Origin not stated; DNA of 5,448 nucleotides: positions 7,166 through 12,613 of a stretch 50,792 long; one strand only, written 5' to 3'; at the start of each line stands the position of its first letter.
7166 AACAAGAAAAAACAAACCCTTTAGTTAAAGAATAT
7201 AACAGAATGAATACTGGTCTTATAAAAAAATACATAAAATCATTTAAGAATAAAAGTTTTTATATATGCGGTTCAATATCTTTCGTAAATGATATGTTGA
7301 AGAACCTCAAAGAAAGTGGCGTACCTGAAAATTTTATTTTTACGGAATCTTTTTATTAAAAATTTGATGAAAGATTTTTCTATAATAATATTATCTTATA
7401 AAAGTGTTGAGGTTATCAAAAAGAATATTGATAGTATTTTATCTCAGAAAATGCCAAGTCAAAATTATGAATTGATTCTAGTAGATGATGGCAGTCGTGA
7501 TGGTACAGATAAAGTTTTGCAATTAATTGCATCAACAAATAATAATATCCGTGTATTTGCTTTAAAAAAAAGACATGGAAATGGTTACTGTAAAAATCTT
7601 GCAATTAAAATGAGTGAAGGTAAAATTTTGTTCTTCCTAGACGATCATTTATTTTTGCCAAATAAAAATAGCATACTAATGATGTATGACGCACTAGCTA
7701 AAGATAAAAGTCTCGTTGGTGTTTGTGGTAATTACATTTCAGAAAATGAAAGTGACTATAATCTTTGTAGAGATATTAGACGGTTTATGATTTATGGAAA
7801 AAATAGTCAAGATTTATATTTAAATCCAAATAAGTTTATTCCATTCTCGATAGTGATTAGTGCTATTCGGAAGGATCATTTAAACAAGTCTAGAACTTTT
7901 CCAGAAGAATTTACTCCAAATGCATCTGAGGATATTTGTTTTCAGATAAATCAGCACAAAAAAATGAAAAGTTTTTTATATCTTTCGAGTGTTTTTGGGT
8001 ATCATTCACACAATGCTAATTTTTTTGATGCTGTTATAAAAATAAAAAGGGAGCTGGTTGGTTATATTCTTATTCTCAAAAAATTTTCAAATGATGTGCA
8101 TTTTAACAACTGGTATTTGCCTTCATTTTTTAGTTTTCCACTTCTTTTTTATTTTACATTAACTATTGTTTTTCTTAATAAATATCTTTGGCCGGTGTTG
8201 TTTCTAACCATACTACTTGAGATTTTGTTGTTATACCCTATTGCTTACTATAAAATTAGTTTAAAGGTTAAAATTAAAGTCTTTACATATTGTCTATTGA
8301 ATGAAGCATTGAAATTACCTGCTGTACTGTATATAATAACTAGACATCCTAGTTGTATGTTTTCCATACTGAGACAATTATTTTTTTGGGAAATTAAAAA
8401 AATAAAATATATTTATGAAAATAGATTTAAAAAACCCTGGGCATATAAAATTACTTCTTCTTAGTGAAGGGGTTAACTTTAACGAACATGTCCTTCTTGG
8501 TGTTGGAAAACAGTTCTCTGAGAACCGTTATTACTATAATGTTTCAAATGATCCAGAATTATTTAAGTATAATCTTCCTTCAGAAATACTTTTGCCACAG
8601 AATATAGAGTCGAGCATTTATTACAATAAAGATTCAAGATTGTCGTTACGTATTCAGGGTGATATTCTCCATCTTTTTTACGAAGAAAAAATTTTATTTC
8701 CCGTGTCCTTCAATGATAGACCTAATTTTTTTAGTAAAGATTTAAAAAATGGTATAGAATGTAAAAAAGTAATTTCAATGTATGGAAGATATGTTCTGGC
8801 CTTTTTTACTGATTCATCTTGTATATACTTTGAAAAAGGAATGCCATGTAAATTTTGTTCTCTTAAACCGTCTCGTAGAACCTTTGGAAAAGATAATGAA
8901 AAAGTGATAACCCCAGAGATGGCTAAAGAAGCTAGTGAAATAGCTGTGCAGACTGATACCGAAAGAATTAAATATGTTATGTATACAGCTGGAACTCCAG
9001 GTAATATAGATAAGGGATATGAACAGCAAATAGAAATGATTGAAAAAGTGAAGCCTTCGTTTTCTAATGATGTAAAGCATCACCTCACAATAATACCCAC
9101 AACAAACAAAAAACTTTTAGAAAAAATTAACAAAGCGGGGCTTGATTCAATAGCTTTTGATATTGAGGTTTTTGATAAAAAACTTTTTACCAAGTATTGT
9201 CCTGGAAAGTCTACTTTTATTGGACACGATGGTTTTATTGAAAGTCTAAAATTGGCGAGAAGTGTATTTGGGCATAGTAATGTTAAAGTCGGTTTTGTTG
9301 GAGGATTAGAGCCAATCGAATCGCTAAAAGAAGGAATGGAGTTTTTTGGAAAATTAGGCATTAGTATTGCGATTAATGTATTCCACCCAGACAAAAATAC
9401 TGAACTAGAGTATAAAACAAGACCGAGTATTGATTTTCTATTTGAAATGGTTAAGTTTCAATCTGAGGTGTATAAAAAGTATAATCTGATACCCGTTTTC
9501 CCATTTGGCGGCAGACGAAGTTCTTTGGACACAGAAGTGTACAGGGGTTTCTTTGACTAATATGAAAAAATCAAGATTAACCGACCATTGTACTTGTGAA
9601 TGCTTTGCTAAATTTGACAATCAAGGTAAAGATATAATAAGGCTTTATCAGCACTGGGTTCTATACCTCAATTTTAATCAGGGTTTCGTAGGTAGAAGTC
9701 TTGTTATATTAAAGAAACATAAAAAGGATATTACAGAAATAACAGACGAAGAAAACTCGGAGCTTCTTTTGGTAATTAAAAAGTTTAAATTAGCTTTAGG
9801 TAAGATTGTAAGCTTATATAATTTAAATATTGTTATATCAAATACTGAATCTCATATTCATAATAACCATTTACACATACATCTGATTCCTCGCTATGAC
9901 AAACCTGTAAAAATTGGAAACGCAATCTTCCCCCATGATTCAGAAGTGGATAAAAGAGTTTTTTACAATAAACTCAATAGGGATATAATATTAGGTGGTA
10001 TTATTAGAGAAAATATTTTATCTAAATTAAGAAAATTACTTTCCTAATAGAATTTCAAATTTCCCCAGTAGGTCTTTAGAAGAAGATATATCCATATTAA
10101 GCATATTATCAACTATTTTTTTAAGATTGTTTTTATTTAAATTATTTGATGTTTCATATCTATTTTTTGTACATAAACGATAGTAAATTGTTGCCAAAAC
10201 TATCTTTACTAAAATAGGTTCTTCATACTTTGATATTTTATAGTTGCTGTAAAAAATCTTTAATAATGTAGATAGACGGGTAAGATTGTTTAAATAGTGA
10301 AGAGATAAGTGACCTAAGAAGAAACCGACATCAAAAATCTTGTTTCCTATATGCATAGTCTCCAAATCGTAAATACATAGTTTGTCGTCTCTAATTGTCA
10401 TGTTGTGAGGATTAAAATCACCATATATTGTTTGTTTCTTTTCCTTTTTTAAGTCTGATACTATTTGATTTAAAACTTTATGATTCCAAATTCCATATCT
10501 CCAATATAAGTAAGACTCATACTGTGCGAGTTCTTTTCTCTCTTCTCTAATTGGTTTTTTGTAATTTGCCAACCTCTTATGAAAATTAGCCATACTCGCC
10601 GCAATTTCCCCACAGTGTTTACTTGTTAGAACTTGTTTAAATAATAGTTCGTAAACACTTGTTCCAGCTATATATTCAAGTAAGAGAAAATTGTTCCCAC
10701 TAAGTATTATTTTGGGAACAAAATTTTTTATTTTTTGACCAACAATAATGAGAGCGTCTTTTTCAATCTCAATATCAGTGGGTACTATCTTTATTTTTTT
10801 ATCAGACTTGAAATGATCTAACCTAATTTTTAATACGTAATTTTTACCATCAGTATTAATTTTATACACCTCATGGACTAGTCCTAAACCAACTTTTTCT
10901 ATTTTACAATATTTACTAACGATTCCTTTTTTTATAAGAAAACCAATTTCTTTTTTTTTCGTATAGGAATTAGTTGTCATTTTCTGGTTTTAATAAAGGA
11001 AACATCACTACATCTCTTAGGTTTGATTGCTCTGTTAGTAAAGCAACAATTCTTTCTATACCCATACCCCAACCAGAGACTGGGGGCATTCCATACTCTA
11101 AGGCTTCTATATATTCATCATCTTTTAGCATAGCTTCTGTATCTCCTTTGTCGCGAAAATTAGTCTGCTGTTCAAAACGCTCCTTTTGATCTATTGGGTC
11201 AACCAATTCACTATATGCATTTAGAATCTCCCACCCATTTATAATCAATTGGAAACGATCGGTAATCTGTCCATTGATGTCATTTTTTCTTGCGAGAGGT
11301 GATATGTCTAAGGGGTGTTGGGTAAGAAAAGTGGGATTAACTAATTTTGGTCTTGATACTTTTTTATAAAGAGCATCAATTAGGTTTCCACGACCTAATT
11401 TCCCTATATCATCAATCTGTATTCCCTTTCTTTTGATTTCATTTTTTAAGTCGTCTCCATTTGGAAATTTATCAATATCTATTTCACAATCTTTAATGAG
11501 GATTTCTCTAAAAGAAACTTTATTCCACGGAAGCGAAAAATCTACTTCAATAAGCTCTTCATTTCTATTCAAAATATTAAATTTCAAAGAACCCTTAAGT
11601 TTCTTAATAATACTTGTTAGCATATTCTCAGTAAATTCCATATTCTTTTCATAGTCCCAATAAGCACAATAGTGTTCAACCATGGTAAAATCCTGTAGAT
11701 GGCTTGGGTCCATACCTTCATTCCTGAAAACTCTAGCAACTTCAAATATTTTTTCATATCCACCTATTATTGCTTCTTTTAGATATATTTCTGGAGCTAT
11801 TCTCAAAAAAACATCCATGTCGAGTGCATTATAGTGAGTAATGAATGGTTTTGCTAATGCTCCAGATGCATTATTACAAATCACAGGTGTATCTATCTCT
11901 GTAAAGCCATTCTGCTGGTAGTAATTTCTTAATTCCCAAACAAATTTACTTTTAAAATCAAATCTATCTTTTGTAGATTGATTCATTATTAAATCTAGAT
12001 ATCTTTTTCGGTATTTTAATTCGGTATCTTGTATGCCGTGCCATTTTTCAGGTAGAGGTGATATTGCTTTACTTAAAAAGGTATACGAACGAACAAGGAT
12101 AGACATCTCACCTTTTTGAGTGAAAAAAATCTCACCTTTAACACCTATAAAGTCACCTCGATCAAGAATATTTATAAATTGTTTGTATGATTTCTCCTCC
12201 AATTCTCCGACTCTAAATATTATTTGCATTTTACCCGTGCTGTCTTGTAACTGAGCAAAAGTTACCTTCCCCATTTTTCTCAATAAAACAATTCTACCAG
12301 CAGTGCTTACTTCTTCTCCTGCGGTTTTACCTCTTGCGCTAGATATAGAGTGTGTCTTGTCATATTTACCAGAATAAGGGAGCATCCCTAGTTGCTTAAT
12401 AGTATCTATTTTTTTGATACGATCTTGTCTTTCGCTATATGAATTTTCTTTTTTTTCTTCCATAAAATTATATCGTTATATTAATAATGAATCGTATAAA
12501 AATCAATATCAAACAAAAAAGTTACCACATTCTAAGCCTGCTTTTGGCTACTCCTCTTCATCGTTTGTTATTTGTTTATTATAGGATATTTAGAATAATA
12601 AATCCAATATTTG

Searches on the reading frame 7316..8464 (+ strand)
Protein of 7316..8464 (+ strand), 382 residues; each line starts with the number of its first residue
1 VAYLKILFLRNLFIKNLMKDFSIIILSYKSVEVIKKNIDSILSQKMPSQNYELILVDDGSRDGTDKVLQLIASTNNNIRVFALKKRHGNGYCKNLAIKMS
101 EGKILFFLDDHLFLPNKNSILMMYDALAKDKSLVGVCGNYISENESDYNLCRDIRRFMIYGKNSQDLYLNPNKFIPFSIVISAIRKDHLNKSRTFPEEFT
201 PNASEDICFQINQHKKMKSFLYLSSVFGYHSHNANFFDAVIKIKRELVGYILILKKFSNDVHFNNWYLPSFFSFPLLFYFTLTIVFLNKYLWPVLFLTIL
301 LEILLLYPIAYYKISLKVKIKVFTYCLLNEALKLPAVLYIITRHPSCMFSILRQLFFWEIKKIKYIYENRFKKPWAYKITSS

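Call 77: search_protein_families(library=pfam, proteins=[window:7316-8464:+], max_evalue=0.001)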
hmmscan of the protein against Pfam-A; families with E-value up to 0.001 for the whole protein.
window:7316-8464:+ (382 aa): 4 families
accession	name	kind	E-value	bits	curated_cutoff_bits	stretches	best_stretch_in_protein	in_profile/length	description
PF00535.33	Glycos_transf_2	-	1.9e-23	83.6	23.3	1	22-170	1-147/168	Glycosyl transferase family 2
PF10111.15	Glyco_tranf_2_2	-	9.5e-09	35.6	27.3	1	34-237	15-223/276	Glycosyltransferase like family 2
PF13641.12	Glyco_tranf_2_3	-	9.9e-05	22.9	27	1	20-211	2-192/230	Glycosyltransferase like family 2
PF13632.12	Glyco_trans_2_3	-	0.00035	20.9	27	1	171-301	66-193/198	Glycosyl transferase family group 2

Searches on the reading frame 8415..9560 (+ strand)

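Call 77: search_protein_families(library=pfam, proteins=[window:8415-9560:+], max_evalue=0.001)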
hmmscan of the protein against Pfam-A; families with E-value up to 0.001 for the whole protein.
window:8415-9560:+ (381 aa): 1 family
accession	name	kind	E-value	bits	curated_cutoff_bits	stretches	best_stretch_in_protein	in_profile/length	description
PF04055.27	Radical_SAM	-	9.3e-11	42.6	29.5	1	145-310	11-165/166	Radical SAM superfamily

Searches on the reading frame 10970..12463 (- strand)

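Call 63: search_protein_families(library=pfam, proteins=[window:10970-12463:-], max_evalue=0.00001)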
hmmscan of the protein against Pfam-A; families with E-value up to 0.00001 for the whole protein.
window:10970-12463:- (497 aa): 3 families
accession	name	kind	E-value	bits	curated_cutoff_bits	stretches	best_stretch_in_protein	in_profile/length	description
PF00152.25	tRNA-synt_2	-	2.5e-76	257.1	25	1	147-490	2-306/308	tRNA synthetases class II (D, K and N)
PF01336.31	tRNA_anti-codon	-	5.6e-15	55.5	27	1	52-128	1-73/75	OB-fold nucleic acid binding domain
PF01409.25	tRNA-synt_2d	-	6.3e-08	32.8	19.8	0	238-292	104-156/246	tRNA synthetases class II core domain (F)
